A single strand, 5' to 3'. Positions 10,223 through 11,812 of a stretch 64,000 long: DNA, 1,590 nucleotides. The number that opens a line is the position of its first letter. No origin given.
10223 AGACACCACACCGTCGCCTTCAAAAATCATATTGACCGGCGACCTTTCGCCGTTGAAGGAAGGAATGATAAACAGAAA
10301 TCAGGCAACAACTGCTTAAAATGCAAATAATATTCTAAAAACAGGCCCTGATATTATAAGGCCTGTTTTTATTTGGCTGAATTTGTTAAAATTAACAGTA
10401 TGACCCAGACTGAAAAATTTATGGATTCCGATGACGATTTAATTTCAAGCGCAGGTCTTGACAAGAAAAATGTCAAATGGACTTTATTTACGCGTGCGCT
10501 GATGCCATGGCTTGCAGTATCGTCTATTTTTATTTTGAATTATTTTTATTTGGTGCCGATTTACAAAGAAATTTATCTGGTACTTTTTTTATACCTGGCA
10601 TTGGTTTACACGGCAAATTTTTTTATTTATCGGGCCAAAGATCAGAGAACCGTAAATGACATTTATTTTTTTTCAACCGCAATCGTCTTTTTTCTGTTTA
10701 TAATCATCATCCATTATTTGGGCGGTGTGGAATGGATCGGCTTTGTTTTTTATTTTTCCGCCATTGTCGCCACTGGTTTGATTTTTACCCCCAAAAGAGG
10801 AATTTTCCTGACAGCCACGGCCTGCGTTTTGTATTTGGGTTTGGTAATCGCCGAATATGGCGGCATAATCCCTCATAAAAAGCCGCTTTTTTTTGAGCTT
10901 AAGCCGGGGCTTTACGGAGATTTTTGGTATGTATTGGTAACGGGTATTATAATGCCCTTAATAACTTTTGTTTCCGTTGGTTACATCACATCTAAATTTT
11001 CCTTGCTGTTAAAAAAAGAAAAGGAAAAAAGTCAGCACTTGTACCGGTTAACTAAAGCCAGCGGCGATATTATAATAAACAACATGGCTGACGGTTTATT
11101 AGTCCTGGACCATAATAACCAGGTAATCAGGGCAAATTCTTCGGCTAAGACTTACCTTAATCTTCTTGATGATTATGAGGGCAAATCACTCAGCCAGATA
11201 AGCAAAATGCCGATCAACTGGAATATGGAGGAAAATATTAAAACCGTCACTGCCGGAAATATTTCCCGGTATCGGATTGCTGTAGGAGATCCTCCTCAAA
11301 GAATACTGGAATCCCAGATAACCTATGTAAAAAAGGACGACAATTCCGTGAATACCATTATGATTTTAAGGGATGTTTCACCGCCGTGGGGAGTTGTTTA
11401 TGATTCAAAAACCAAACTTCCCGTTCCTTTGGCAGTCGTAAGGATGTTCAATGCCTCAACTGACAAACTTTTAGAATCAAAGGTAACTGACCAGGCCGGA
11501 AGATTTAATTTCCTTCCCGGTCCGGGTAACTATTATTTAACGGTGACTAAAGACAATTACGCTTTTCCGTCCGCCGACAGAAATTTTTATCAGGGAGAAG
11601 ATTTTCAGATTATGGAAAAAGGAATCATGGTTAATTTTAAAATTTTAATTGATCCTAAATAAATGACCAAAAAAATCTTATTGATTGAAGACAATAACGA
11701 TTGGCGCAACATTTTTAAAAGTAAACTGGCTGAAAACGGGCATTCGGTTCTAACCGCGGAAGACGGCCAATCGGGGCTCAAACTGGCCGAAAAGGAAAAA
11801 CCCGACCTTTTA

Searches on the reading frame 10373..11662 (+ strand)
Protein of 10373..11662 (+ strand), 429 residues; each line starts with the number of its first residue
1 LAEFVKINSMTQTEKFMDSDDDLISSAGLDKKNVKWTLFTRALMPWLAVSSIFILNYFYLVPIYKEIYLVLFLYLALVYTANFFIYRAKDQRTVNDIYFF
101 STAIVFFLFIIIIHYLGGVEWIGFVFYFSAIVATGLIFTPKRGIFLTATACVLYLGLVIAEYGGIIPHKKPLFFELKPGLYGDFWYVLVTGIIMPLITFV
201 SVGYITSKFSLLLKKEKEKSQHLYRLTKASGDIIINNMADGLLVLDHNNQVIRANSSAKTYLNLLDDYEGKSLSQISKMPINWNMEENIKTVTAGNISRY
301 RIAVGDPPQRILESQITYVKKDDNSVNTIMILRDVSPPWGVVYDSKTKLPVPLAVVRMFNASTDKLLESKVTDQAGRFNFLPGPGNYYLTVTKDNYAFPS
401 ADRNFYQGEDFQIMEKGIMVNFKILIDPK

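Call 82: search_protein_families(library=pfam, proteins=[window:10373-11662:+], max_evalue=0.00001)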
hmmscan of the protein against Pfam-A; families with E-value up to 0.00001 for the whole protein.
window:10373-11662:+ (429 aa): 1 family
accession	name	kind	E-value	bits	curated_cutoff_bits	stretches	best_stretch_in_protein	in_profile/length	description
PF13620.12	CarboxypepD_reg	-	3.7e-07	30.8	32.3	1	340-397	4-60/82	Carboxypeptidase regulatory-like domain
